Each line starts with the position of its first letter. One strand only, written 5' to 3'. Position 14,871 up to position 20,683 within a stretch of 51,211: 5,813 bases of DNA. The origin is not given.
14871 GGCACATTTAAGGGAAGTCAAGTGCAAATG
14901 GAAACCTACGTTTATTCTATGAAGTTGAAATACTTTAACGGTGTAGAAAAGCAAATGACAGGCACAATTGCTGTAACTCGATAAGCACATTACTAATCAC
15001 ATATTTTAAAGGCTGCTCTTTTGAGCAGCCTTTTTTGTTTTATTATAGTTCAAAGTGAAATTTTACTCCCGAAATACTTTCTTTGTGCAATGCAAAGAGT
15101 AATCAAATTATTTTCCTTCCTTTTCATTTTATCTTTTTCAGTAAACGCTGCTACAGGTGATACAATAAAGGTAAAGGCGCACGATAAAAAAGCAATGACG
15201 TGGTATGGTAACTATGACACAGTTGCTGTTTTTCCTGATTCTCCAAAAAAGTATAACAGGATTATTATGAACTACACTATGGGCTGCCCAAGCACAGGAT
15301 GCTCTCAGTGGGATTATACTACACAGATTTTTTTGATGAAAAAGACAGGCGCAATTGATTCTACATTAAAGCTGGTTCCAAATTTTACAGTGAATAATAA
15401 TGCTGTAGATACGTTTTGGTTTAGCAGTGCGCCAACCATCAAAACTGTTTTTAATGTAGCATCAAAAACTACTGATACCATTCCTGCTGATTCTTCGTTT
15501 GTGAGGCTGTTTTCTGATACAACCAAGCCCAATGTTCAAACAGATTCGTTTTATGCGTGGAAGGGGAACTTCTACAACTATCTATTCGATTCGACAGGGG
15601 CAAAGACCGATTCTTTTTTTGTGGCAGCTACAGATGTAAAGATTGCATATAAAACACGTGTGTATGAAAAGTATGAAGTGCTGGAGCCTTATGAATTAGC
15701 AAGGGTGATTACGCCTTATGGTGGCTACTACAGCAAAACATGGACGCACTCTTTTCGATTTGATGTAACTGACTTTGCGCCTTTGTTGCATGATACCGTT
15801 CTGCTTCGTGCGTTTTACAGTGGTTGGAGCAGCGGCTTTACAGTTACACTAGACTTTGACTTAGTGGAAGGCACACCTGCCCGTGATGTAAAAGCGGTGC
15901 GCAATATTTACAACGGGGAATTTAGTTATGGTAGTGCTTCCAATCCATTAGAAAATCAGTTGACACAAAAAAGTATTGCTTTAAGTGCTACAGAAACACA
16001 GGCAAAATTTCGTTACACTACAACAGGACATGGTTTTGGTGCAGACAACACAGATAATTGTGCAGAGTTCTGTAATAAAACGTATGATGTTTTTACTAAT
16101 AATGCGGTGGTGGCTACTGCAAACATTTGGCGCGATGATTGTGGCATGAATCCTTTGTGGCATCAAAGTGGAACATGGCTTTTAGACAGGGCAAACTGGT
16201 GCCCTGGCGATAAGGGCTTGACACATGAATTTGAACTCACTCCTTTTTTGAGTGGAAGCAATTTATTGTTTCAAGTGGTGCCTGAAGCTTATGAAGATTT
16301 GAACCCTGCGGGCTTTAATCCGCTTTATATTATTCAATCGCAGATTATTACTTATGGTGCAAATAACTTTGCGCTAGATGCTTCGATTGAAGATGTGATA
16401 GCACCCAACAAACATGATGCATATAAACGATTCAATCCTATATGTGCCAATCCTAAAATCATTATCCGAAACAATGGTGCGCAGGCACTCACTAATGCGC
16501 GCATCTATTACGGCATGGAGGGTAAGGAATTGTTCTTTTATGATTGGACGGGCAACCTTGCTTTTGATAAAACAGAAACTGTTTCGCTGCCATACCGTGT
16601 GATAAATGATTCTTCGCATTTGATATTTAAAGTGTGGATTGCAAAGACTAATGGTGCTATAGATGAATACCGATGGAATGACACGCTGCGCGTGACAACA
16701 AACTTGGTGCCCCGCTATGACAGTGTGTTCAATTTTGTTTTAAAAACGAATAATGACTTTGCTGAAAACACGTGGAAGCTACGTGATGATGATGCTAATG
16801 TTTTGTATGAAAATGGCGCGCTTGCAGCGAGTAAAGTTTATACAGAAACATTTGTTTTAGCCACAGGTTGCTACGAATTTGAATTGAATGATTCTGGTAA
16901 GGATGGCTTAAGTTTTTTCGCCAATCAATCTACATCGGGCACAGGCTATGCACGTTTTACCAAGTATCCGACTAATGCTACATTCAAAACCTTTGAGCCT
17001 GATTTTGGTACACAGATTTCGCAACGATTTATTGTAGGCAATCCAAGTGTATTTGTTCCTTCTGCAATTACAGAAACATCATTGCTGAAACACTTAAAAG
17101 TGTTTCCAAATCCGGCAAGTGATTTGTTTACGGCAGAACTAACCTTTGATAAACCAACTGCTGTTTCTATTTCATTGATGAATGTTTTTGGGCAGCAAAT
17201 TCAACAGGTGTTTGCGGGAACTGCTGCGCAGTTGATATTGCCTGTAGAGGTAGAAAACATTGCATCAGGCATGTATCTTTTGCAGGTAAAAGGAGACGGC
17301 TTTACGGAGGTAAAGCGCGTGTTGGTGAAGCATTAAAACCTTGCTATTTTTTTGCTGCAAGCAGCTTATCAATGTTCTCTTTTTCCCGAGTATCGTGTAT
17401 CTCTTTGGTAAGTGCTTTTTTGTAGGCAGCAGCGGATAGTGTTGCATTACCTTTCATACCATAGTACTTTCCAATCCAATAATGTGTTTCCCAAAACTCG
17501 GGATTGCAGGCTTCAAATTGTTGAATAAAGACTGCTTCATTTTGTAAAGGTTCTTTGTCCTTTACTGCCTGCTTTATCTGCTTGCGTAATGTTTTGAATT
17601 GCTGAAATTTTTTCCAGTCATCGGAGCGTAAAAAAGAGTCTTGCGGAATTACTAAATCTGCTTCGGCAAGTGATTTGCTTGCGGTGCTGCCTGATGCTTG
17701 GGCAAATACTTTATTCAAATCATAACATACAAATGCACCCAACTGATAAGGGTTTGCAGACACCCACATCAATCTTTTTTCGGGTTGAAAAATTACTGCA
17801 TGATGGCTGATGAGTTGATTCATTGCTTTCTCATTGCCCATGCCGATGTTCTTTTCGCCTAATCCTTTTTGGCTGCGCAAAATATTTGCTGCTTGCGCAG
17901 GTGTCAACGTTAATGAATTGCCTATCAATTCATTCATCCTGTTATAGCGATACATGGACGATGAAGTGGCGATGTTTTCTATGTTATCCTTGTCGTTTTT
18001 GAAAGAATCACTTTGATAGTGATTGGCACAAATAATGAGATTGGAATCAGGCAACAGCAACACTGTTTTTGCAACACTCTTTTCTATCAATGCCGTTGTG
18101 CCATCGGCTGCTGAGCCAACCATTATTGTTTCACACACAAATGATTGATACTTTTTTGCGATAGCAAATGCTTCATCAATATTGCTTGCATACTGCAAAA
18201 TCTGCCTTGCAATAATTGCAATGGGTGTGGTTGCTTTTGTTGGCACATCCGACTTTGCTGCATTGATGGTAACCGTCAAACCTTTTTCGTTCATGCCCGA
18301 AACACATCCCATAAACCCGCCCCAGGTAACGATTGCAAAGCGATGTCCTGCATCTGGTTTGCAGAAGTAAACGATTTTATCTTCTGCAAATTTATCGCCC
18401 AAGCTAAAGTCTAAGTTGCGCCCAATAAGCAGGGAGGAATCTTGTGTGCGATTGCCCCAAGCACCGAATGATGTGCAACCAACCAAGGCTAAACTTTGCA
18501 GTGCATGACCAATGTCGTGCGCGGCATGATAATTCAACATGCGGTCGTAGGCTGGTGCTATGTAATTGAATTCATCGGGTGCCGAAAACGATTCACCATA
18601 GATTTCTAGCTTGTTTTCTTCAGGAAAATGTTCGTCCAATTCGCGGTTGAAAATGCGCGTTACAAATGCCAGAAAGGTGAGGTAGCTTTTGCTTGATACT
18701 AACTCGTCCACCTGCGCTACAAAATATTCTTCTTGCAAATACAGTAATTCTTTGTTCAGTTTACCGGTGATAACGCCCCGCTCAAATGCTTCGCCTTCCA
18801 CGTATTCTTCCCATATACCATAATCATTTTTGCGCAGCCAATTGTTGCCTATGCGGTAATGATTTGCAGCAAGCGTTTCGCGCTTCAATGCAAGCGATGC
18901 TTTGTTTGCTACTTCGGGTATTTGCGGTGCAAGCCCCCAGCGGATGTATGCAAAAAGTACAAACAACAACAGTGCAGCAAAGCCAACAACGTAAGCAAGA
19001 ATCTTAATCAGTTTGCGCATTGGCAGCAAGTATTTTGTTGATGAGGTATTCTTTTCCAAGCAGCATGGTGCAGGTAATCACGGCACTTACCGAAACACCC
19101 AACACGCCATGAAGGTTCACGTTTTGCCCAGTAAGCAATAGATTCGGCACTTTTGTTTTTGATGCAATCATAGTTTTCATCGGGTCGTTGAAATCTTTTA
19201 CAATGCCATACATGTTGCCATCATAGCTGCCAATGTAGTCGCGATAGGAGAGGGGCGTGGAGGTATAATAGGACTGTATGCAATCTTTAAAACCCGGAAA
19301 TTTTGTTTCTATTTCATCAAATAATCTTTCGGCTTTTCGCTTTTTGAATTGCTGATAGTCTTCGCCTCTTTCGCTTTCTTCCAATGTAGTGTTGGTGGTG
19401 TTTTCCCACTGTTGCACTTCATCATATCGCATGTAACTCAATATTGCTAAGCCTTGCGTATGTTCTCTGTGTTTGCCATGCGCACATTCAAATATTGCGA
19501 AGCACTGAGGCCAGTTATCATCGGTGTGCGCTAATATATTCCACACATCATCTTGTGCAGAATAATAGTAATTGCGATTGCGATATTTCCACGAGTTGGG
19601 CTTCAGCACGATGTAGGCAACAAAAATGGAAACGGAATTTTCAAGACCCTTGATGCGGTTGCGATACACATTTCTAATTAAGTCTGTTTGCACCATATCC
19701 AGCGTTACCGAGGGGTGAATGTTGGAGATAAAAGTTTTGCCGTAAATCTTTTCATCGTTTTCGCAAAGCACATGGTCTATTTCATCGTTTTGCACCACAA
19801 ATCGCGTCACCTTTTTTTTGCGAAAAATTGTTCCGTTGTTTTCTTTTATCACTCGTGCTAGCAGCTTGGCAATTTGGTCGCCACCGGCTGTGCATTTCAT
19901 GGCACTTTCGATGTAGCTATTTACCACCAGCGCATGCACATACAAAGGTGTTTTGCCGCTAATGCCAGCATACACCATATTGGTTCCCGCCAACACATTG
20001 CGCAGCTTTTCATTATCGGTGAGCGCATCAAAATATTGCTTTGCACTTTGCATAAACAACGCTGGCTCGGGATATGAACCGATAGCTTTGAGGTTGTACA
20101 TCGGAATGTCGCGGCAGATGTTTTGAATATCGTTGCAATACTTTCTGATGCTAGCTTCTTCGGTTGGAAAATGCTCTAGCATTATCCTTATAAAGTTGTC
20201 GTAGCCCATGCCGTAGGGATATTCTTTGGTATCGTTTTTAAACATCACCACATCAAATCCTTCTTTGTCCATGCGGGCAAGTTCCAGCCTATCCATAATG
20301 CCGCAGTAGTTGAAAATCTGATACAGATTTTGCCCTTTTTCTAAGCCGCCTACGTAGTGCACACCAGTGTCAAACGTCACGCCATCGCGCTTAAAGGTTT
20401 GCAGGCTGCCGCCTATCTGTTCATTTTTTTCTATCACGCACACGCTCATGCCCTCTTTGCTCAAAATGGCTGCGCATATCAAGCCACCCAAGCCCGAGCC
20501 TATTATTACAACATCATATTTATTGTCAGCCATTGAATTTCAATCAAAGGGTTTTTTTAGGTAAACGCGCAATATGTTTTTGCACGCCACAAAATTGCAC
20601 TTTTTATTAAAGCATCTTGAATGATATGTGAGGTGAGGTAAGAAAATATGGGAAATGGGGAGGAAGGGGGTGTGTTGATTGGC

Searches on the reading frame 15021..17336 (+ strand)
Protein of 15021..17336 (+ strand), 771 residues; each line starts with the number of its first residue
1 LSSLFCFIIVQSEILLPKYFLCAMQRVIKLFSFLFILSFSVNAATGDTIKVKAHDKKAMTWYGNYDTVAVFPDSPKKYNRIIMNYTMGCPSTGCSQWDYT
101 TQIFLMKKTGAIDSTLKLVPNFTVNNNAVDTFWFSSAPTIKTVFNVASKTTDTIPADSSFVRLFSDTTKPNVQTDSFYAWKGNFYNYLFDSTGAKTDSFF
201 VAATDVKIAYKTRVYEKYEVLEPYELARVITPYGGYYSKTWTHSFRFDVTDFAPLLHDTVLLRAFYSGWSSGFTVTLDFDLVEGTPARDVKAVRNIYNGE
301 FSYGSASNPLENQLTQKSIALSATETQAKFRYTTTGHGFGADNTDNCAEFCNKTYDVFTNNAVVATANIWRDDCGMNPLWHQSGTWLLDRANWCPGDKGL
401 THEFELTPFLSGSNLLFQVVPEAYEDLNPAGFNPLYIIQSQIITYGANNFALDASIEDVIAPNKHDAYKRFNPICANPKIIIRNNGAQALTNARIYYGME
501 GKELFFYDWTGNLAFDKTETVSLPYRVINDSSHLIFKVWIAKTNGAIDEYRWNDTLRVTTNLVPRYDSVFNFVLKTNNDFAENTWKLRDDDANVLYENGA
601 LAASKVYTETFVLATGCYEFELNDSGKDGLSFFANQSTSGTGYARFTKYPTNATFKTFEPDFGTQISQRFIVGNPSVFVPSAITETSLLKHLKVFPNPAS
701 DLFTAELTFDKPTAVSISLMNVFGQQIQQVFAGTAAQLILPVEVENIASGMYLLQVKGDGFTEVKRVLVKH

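Call 6: search_protein_families(library=pfam, proteins=[window:15021-17336:+], max_evalue=0.01)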
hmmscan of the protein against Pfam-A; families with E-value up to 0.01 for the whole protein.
window:15021-17336:+ (771 aa): 2 families
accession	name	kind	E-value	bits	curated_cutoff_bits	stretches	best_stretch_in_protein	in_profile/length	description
PF09113.15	N-glycanase_C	-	2.8e-17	63.2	25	1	315-425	11-125/140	Peptide-N-glycosidase F, C terminal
PF18962.6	Por_Secre_tail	-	7.2e-09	36.3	27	1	694-769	1-75/75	Secretion system C-terminal sorting domain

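Call 7: search_protein_families(library=ncbifam, proteins=[window:15021-17336:+], max_evalue=0.01)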
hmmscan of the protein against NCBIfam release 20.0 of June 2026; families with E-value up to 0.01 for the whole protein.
window:15021-17336:+ (771 aa): 2 families
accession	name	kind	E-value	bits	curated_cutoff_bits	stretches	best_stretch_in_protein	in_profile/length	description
TIGR04183.1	Por_Secre_tail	domain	7.7e-10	38.6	23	1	694-770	1-72/72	T9SS type A sorting domain-containing protein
NF038113.1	T9SSA_dep_M36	equivalog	2.4e-06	26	885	1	686-770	788-869/869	T9SS-dependent M36 family metallopeptidase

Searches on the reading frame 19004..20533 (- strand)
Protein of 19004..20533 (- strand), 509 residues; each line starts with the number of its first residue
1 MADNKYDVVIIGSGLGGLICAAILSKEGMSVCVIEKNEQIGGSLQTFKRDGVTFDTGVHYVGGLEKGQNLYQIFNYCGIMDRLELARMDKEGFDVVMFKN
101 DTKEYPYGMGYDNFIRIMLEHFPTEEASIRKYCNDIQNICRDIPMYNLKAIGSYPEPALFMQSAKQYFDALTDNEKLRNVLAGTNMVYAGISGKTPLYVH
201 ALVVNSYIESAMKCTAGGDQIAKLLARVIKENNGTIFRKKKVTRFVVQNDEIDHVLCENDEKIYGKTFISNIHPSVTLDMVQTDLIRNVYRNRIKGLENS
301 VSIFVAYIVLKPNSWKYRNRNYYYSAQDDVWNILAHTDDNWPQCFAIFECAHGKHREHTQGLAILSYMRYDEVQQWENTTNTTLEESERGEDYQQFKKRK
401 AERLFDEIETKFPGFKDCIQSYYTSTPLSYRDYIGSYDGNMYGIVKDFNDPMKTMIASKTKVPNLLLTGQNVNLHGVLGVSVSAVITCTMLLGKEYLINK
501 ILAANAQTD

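Call 6: search_protein_families(library=pfam, proteins=[window:19004-20533:-], max_evalue=0.01)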
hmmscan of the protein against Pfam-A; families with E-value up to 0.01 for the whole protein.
window:19004-20533:- (509 aa): 13 families
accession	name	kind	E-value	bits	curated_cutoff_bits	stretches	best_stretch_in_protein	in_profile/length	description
PF13450.12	NAD_binding_8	-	3.8e-17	62.8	21.9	1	10-76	1-67/68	NAD(P)-binding Rossmann-like domain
PF01593.30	Amino_oxidase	-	9.5e-16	58.5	19.8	1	15-473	1-421/443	Flavin containing amine oxidoreductase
PF00890.30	FAD_binding_2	-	5.1e-09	36.3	20.4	1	7-46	1-38/414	FAD binding domain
PF01266.30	DAO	-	3.2e-08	33.9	27.9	1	7-42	1-37/353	FAD dependent oxidoreductase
PF03486.20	HI0933_like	-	7.7e-07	29.2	50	1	7-42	2-37/244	HI0933-like protein Rossmann domain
PF01494.25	FAD_binding_3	-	2.4e-06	27.5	22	1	5-38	1-34/349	FAD binding domain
PF12831.13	FAD_oxidored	-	5.4e-06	26.4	27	1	7-44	1-38/416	FAD dependent oxidoreductase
PF01946.23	Thi4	-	1.1e-05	25.3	26.2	1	6-43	18-56/235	Thi4 family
PF07992.20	Pyr_redox_2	-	0.00011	22.2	26.1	1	6-39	1-34/291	Pyridine nucleotide-disulphide oxidoreductase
PF05834.18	Lycopene_cycl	-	0.00019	21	23.4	1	7-40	1-36/380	Lycopene cyclase protein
PF00070.33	Pyr_redox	-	0.00053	20.9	22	1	8-41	2-35/82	Pyridine nucleotide-disulphide oxidoreductase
PF00996.24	GDI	-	0.00056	19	23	1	3-43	2-42/436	GDP dissociation inhibitor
PF13738.12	Pyr_redox_3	-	0.00064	19.5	30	1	9-56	1-48/305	Pyridine nucleotide-disulphide oxidoreductase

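Call 7: search_protein_families(library=ncbifam, proteins=[window:19004-20533:-], max_evalue=0.01)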
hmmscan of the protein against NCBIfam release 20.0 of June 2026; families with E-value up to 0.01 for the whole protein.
window:19004-20533:- (509 aa): 114 families (the best 25 are shown)
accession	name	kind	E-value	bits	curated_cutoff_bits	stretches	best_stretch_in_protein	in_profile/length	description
TIGR02733.1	desat_CrtD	equivalog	2.7e-33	115.4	549.7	2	7-79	3-75/492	C-3',4' desaturase CrtD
TIGR02730.1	carot_isom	equivalog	1.1e-28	100.3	586.9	2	6-161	1-151/493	carotenoid isomerase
TIGR02734.1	crtI_fam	subfamily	6.8e-22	77.8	238.1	1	8-311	1-311/504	phytoene desaturase family protein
NF045637.1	carotdesatCrtDProt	equivalog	1.7e-17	63.1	580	2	8-57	1-50/485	1-hydroxycarotenoid 3,4-desaturase CrtD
NF045689.1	BCarotKetCrtO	equivalog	6.7e-16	57.9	1000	1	5-46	3-44/563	beta-carotene ketolase CrtO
NF058655.1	CrtID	equivalog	1.2e-15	57.4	640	1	8-60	1-53/478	bifunctional phytoene desaturase/3,4-desaturase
NF042421.1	hydcarot_desat_CrtD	equivalog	1.2e-13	50.4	500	1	8-135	4-126/487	1-hydroxycarotenoid 3,4-desaturase CrtD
NF005560.0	PRK07233.1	equivalog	8.6e-13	47.9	252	1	7-86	2-79/435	hypothetical protein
NF005545.0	PRK07208.1-1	equivalog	1.9e-09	36.4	451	1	3-73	5-74/504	hypothetical protein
NF005548.0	PRK07208.1-4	equivalog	3.6e-09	35.7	389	1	5-60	3-58/488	hypothetical protein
TIGR03467.1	HpnE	equivalog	4e-09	36.3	283.05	1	8-85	1-78/430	hydroxysqualene dehydroxylase HpnE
TIGR00562.1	proto_IX_ox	equivalog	4e-09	35.6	97.85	1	5-80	2-77/470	protoporphyrinogen oxidase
TIGR00031.1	UDP-GALP_mutase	equivalog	4.9e-08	32.3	303.75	1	5-76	1-69/378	UDP-galactopyranose mutase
TIGR02731.1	phytoene_desat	equivalog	1.9e-07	30.2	569.4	1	8-85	2-78/453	15-cis-phytoene desaturase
NF005546.0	PRK07208.1-2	equivalog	2.5e-07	29.7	418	1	5-60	4-60/527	hypothetical protein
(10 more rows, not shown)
